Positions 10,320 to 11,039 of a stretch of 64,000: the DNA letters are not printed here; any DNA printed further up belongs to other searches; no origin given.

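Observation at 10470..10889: Bacterial-type DUF1761-like small membrane protein in a eukaryotic context (possible horizontal transfer)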

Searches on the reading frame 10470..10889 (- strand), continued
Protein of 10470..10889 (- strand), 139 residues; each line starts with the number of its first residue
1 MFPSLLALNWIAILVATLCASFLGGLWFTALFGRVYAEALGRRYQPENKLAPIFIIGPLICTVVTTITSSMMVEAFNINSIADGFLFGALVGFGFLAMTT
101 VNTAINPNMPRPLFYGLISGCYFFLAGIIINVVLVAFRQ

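Call 18: find_encoding_contigs(protein=P0004, flank=3000, max_places=3)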
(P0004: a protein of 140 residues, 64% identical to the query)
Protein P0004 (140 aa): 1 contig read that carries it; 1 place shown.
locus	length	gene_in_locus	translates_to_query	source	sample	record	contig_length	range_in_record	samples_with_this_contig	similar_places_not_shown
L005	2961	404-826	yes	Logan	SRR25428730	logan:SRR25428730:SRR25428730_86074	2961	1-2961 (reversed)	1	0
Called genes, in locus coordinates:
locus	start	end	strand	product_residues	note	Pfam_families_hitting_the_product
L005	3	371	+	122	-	?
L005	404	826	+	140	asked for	PF08570:DUF1761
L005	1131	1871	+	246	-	PF00497:SBP_bac_3 (faint)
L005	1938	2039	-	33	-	-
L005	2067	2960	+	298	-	?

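Call 22: find_related_loci(query=window:10470-10889:-, collection=genome_contigs, flank=5000)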
Query window:10470-10889:- (139 aa) in genome_contigs; peptide patterns used: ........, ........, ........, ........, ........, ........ (x = any residue, [..] = any of these).
164 stretches matched a pattern; 33 encode a relative of the query (tblastn E <= 1e-3); 33 distinct loci.
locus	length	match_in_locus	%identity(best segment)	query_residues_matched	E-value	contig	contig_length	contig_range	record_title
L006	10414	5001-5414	55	1-138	9e-50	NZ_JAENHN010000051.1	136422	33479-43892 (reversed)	Clostridium yunnanense strain YIM B02505 GCM70020050_51, whole genome shotgun sequence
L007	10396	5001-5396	55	4-135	7e-49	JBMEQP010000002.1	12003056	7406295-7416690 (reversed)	Cystobacter fuscus strain NCWS contig_1, whole genome shotgun sequence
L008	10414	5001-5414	57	1-138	4e-46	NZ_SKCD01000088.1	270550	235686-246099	Paenibacillus luteus strain R-3 NODE_8, whole genome shotgun sequence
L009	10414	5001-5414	56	1-138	9e-46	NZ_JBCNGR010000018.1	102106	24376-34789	Paenibacillus algorifonticola strain NRS-1337 NRS_1337_contig_0000018, whole genome shotgun sequence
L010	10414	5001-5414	57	1-138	9e-46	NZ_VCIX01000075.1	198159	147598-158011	Paenibacillus paridis strain py1325 scaffold13, whole genome shotgun sequence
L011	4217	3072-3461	50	8-137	7e-46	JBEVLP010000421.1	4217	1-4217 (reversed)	MAG: Cystobacter sp. isolate T4R2UO_autometa_bin_0001 T4R2UO_autometa_bin_0001_k133_469789, whole genome shotgun sequenc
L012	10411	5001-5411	52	1-137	3e-45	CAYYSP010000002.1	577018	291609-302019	MAG TPA_asm: uncultured Gemmatimonadaceae bacterium isolate SRP344714_co2_405 genome assembly, contig: NODE_9_length_577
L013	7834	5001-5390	45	8-137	9e-39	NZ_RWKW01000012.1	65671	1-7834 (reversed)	Aquibium carbonis strain B2.3 NODE_12_length_65609, whole genome shotgun sequence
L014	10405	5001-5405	53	1-135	1e-47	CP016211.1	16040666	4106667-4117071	Minicystis rosea strain DSM 24000 chromosome, complete genome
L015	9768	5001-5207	39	67-135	2e-16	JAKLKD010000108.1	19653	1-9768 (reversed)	MAG: Myxococcota bacterium isolate MAG.235 MAG.235-scaffold_1878, whole genome shotgun sequence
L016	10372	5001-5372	31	8-133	3e-10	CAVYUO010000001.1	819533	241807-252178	MAG: uncultured Actinomycetes bacterium isolate MFD09212.bin.2.109 genome assembly, contig: contig_11270, whole genome s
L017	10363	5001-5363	33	8-130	4e-10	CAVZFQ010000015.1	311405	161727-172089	MAG: uncultured Actinomycetes bacterium isolate MFD05567.bin.1.192 genome assembly, contig: contig_41512, whole genome s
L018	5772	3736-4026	32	6-99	5e-8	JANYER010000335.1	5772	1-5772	MAG: Granulicella sp. isolate 338R_metabinner_35_sub 338R_k141_1290539, whole genome shotgun sequence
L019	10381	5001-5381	29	8-134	1e-7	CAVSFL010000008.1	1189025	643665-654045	MAG: uncultured Acidobacteriaceae bacterium isolate MFD01828.bin.1.14 genome assembly, contig: contig_26312, whole genom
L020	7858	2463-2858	28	8-138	5e-7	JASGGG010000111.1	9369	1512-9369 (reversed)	MAG: Nocardioidaceae bacterium isolate 5H220 JMF-2111-06-0005.hyb.bin.220_110, whole genome shotgun sequence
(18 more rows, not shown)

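Call 23: find_encoding_contigs(protein=P0011, flank=4000, max_places=2)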
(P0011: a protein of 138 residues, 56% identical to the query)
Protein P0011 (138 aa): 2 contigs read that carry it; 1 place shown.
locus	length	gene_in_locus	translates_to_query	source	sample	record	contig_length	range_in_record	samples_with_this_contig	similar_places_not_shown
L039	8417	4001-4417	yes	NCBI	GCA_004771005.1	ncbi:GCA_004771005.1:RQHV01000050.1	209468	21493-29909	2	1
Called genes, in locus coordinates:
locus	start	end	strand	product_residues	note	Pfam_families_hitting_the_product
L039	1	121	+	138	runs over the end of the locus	PF04828:GFA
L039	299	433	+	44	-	PF14267:DUF4357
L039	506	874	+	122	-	PF09966:DUF2200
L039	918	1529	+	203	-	PF05891:Methyltransf_PK (weak), PF03848:TehB (weak), PF13489:Methyltransf_23, PF13847:Methyltransf_31 (weak), PF08241:Methyltransf_11, PF08242:Methyltransf_12, PF13649:Methyltransf_25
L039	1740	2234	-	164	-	PF08327:AHSA1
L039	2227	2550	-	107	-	PF12840:HTH_20, PF01022:HTH_5, PF12802:MarR_2 (faint), PF13412:HTH_24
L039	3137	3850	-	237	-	PF00440:TetR_N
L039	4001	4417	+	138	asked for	PF08570:DUF1761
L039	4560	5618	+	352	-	PF12146:Hydrolase_4, PF00561:Abhydrolase_1, PF12697:Abhydrolase_6, PF00326:Peptidase_S9 (weak)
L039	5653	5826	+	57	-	-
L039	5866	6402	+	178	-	-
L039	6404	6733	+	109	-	PF04237:YjbR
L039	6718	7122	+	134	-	-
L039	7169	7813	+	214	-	PF05724:TPMT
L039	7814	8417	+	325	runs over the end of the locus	PF08240:ADH_N, PF00107:ADH_zinc_N, PF13602:ADH_zinc_N_2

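Call 24: find_encoding_contigs(protein=P0029, flank=4000, max_places=2)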
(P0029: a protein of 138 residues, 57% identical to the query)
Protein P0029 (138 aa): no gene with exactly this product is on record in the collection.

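Call 25: find_encoding_contigs(protein=P0031, flank=4000, max_places=2)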
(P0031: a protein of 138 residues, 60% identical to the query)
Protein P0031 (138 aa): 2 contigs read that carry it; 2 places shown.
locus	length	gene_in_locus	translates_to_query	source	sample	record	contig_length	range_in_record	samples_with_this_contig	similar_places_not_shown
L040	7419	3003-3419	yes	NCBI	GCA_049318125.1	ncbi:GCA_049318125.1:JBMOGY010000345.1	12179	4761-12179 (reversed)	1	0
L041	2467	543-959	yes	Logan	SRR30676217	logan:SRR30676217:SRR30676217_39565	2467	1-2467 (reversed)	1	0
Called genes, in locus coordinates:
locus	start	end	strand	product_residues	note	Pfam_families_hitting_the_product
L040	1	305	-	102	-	PF00072:Response_reg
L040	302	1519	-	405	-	PF07730:HisKA_3, PF02518:HATPase_c (faint)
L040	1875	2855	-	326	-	PF02082:Rrf2 (weak), PF08279:HTH_11, PF13412:HTH_24 (weak), PF19187:HTH_PafC (faint), PF13280:WYL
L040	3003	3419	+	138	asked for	PF08570:DUF1761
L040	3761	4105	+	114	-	PF12840:HTH_20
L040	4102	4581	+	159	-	PF10604:Polyketide_cyc2 (weak), PF08327:AHSA1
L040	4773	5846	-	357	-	-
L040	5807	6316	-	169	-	-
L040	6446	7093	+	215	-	-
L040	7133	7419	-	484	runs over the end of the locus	-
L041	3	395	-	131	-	?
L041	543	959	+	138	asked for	PF08570:DUF1761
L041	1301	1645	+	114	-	PF12840:HTH_20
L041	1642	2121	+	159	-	PF10604:Polyketide_cyc2 (weak), PF08327:AHSA1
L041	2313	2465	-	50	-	?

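Call 27: search_protein_families(library=pfam, proteins=[L006:3284-4240:-, L006:4487-4960:+, L006:5626-6231:-, L008:3403-4320:+, L008:4403-4912:+, L008:5505-6167:+, L009:5698-6273:+, L012:4281-4967:+, L014:4544-4969:+, L013:4144-4911:-], max_evalue=0.0001)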
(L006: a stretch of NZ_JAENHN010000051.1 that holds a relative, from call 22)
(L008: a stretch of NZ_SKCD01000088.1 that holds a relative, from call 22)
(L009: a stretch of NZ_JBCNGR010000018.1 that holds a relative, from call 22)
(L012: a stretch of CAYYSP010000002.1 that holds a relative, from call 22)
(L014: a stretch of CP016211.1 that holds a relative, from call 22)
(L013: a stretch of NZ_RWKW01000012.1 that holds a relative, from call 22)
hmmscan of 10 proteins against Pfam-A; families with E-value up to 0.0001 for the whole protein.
L006:3284-4240:- (318 aa): 6 families
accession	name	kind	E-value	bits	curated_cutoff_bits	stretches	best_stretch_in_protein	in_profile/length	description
PF13280.12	WYL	-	6.4e-18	65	21.8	1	145-212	1-69/70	WYL domain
PF08279.18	HTH_11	-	2.3e-16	59.9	25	1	16-69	1-53/55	HTH domain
PF25583.1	WCX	-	6.2e-08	33.3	23.9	1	239-308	3-71/76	WCX domain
PF08220.18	HTH_DeoR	-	4.4e-06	26.8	21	1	16-58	1-43/57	DeoR-like helix-turn-helix domain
PF05043.19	Mga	-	2.2e-05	25.4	21.1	1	10-54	11-55/87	Mga helix-turn-helix domain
PF19187.6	HTH_PafC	-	5.9e-05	23.3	32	0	16-104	5-100/115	PafC helix-turn-helix domain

L006:4487-4960:+ (157 aa): 1 family
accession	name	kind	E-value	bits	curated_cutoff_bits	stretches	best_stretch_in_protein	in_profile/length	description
PF13376.11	OmdA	-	4.3e-10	39.8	25.6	1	84-143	2-60/60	Bacteriocin-protection, YdeI or OmpD-Associated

L006:5626-6231:- (201 aa): 1 family
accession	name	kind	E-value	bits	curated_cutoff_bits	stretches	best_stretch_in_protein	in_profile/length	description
PF00589.27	Phage_integrase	-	9.3e-18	65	27.1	1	33-186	11-166/172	Phage integrase family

L008:3403-4320:+ (305 aa): 4 families
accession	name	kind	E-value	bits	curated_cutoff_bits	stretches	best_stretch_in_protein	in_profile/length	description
PF13280.12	WYL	-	6.2e-19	68.2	21.8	1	128-192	2-67/70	WYL domain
PF08279.18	HTH_11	-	1.3e-11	44.6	25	1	5-59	1-54/55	HTH domain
PF25583.1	WCX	-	1.7e-10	41.5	23.9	1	222-297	3-74/76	WCX domain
PF19187.6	HTH_PafC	-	3.4e-05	24.1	32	0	2-48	2-48/115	PafC helix-turn-helix domain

L008:4403-4912:+ (169 aa): 2 families
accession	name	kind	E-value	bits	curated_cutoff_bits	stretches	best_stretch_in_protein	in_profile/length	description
PF05163.17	DinB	-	1.2e-31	110.3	23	1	1-163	1-158/165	DinB family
PF12867.12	DinB_2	-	3.1e-07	31.3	24.8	1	15-141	5-126/128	DinB superfamily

L008:5505-6167:+ (220 aa): 1 family
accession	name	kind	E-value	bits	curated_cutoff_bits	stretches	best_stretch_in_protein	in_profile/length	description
PF13376.11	OmdA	-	1.3e-09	38.3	25.6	1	146-205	2-60/60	Bacteriocin-protection, YdeI or OmpD-Associated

L009:5698-6273:+ (191 aa): 1 family
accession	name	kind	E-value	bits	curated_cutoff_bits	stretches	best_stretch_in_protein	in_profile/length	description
PF13376.11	OmdA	-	1.7e-08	34.8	25.6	1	117-176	2-60/60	Bacteriocin-protection, YdeI or OmpD-Associated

L012:4281-4967:+ (228 aa): 2 families
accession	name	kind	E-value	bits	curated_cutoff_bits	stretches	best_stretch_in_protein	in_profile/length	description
PF16859.10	TetR_C_11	-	3.5e-19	69.7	32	1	89-199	1-112/113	Tetracyclin repressor-like, C-terminal domain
PF00440.29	TetR_N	-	3.1e-14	52.9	24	1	29-73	1-45/47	Bacterial regulatory proteins, tetR family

L014:4544-4969:+ (141 aa): 2 families
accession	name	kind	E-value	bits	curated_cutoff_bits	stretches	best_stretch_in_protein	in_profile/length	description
PF00903.31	Glyoxalase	-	4.2e-12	46.9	20.6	1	11-131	8-120/121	Glyoxalase/Bleomycin resistance protein/Dioxygenase superfamily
PF06983.19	3-dmu-9_3-mt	-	4.1e-10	40.6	24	1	5-130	3-113/116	3-demethylubiquinone-9 3-methyltransferase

L013:4144-4911:- (255 aa): 2 families
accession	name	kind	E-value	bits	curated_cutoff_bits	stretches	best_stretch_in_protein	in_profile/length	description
PF13280.12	WYL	-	3.8e-16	59.3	21.8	1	139-203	4-69/70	WYL domain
PF08279.18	HTH_11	-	1.5e-14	54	25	1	6-60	1-55/55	HTH domain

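Call 35: predict_structure(alignment_id=A2)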
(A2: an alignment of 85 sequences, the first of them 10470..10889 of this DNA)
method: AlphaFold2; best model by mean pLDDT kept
length: 139 residues; sequences in the alignment: 85
mean_pLDDT: 92.8   pTM: 0.85
mean pLDDT of the five models: 92.8, 92.3, 92.3, 92.3, 92.2
residues with pLDDT >= 90: 116; 70-90: 19; 50-70: 4; < 50: 0
segments of 3 or more residues with pLDDT < 50: none
pLDDT, mean of each block of 10 residues (from residue 1): 80 97 94 93 81 86 97 95 98 97 95 96 98 92
secondary structure, 60 per line:
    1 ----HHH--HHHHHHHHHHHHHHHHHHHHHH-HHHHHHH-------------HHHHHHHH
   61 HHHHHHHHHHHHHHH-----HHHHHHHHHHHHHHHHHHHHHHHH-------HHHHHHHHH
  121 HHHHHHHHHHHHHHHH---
elements in order: H10-31 H33-39 H53-75 H81-104 H112-136
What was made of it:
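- On Pfam PF08570 (DUF1761): 139 aa. The AF2 model (pLDDT 92.8) has helices at 10-31, 53-75, 81-104 and 112-136 (call 35).
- Checked: The AlphaFold2 model (pLDDT 92.8, pTM 0.85) has helices at 10-31, 53-75, 81-104 and 112-136, plus a short helix at 33-39 (call 35).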

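Call 38: fold_search(model_id=the predicted structure, library=pdb)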
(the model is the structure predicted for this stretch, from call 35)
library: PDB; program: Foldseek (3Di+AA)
matches with E <= 10: 82; with E <= 0.001: 0
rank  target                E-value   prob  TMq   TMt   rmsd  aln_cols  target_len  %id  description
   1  8odt_A                1.9e+00  0.12  0.26  0.18  23.1       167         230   14  Structure of TolQR complex from E.coli (released 2023-11-01)
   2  9kpz_A                1.9e+00  0.12  0.27  0.19  23.8       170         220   14  Structure of TolQRA complex at pH 5.4 from E.coli (released 2026-03-04)
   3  7zdt_C                1.9e+00  0.07  0.23  0.07  25.4       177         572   18  Occ(apo/return) conformation of CydDC mutant (E500Q.C) in ATP(CydC) bound state (Dataset-18) (released 2023-04-19)
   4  9kpz_D                2.2e+00  0.13  0.28  0.20  24.0       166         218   12  Structure of TolQRA complex at pH 5.4 from E.coli (released 2026-03-04)
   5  9ddn_E                2.2e+00  0.12  0.26  0.18  24.1       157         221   11  E. coli TolAQR conformation II (released 2025-07-09)
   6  9quq_A                2.2e+00  0.06  0.19  0.14  23.8       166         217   13  cryo-EM structure of TolQR conformation2 in SMA nanodiscs (released 2025-12-17)
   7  9avi_A                2.6e+00  0.15  0.31  0.22  23.9       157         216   11  TolQ inner membrane protein from Acinetobacter baumannii (released 2025-01-22)
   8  4uiq_A                2.7e+00  0.14  0.30  0.28  14.9       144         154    9  Isolated globin domain of the Bordetella pertussis globin-coupled sensor with a heme at the dimer interface (released 2016-04-13)
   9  5bun_C                2.7e+00  0.07  0.19  0.07  23.8       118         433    8  Crystal structure of an antigenic outer membrane protein ST50 from Salmonella Typhi (released 2015-12-23)
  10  9ddm_A                3.0e+00  0.11  0.28  0.20  22.6       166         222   11  E. coli TolAQR conformation I (released 2025-07-09)
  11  9ddm_B                3.2e+00  0.08  0.25  0.18  26.1       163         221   15  E. coli TolAQR conformation I (released 2025-07-09)
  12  5c65_B                3.3e+00  0.09  0.27  0.10  11.4       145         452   10  Structure of the human glucose transporter GLUT3 / SLC2A3 (released 2015-07-08)
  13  7ar9_Y                3.3e+00  0.06  0.18  0.13  11.6       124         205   15  Cryo-EM structure of Polytomella Complex-I (membrane arm) (released 2021-12-08)
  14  4u96_B                3.9e+00  0.11  0.32  0.07  13.9       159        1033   12  Coupling of remote alternating-access transport mechanisms for protons and substrates in the multidrug efflux pump Acr (released 2014-10-22)
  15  9j2n                  4.1e+00  0.16  0.38  0.15  10.3       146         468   19  Cryo-EM structure of the human glucose transporter, GLUT7 in outward-facing open conformation (released 2024-09-25)
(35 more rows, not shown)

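Call 39: search_protein_representatives(protein=window:10470-10889:-)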
Query: 139 residues. Proteins with E-value up to 0.001 (for the whole library): 442; up to 1e-10: 70; up to 1e-30: 3. The best 150 are listed.
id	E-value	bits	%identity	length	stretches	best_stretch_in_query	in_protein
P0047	1.1e-39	151.8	54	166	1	5-138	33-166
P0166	5.1e-39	149.6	53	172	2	48-138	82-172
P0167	1.5e-31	125.4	43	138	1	8-136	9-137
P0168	1.3e-30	122.3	41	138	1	1-133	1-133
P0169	6.9e-28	113.6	45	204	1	22-130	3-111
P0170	6.9e-27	110.3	47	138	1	3-130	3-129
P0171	1.1e-26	109.6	40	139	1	8-136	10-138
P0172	1.2e-25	106.3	48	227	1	11-111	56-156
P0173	2.2e-25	105.4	49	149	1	21-120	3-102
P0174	4.2e-24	101.3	39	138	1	5-138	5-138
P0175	2.2e-23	99.0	39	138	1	8-136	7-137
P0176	2.2e-23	98.9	40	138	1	1-136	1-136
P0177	7.9e-23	97.2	38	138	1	7-136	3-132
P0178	1.2e-22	96.6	50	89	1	51-138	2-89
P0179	1.8e-22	96.0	43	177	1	1-136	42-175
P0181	1.8e-21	92.8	35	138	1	1-133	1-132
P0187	4.5e-18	81.8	35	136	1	4-137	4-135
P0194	6.8e-17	77.9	30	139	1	4-137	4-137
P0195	1.3e-16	77.0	31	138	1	4-138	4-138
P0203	1.5e-14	70.3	29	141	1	6-136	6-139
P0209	3.9e-14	69.0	29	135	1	4-134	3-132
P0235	1.3e-10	57.6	30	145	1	1-138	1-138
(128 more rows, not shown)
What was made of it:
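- Exhaustive phmmer against 1.84 billion representatives finds nothing closer than 54% (call 39).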

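Call 40: list_cluster_members(proteins=[P0001, P0002, P0003, P0005, P0007, P0009, P0014, P0047, P0166, P0194])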
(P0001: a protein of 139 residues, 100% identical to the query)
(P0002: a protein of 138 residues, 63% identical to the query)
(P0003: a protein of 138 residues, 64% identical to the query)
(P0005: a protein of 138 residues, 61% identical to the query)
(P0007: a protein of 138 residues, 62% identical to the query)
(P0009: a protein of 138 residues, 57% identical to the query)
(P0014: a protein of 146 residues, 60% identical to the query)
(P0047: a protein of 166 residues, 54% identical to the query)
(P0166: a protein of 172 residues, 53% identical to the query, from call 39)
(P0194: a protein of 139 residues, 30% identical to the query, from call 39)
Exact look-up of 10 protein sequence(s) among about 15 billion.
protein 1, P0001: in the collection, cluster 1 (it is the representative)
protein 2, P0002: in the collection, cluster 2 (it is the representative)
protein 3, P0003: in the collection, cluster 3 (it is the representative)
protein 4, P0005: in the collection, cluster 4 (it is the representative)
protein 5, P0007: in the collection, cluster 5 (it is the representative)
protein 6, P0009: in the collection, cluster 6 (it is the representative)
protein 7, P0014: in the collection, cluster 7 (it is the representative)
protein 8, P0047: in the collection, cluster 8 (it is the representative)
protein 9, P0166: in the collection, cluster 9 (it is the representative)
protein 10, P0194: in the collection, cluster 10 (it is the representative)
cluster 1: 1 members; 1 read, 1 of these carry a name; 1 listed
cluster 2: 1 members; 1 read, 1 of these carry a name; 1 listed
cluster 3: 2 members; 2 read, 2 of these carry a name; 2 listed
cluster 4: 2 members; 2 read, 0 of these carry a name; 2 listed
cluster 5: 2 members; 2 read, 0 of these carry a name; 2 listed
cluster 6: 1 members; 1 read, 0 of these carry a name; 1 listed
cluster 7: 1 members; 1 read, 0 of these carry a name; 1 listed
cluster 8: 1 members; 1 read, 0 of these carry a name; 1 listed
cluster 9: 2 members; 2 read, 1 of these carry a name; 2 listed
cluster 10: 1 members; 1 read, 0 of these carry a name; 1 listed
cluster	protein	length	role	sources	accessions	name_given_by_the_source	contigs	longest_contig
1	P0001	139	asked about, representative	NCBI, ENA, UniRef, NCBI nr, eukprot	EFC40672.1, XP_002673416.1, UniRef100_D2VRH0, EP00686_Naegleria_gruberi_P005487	predicted protein [Naegleria gruberi] | Predicted protein n=1 Tax=Naegleria gruberi TaxID=5762 RepID=D2VRH0_NAEGR | uncharacterized protein NAEGRDRAFT_71583 [Naegleria gruberi]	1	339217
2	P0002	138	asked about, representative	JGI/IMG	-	hypothetical protein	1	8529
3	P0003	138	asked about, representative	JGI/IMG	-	Protein of unknown function (DUF1761)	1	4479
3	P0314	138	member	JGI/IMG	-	hypothetical protein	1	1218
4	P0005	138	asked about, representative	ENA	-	-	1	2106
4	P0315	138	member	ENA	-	-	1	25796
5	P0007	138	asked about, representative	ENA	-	-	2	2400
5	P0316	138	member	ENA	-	-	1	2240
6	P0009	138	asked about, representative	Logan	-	-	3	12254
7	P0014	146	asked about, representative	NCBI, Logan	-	-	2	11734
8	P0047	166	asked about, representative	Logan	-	-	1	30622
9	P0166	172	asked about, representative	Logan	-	-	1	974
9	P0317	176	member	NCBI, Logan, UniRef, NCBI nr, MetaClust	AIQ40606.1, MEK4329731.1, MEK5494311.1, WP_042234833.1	DUF1761 domain-containing protein [Paenibacillus sp. FSL R7-0297] | DUF1761 domain-containing protein n=1 Tax=unclassified Paenibacillus TaxID=185978 ... | DUF1761 domain-containing protein [Paenibacillus sp. FSL R5-0912]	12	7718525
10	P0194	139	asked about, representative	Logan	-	-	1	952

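Call 54: find_related_loci(query=A1, collection=viral_contigs, flank=5000)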
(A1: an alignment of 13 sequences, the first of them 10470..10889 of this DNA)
Query A1 (139 aa) in viral_contigs; peptide patterns used: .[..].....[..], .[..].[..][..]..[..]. (x = any residue, [..] = any of these).
15 stretches matched a pattern, but none encodes a relative of the query by tblastn (E <= 1e-3).
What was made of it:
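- No relative exists in 2.9 million IMG/VR viral contigs (call 54).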

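Call 55: search_solved_structures(query=A2, max_evalue=1)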
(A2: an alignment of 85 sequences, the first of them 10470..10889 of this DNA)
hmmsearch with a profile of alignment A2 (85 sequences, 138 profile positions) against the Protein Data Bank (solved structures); distinct sequences matched with E-value up to 1: 1.
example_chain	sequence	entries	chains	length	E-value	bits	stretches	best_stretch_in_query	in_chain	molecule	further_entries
1f8f_A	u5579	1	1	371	0.88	12.6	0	35-102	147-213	BENZYL ALCOHOL DEHYDROGENASE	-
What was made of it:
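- Tried and rejected: The PDB profile search found nothing (call 55).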
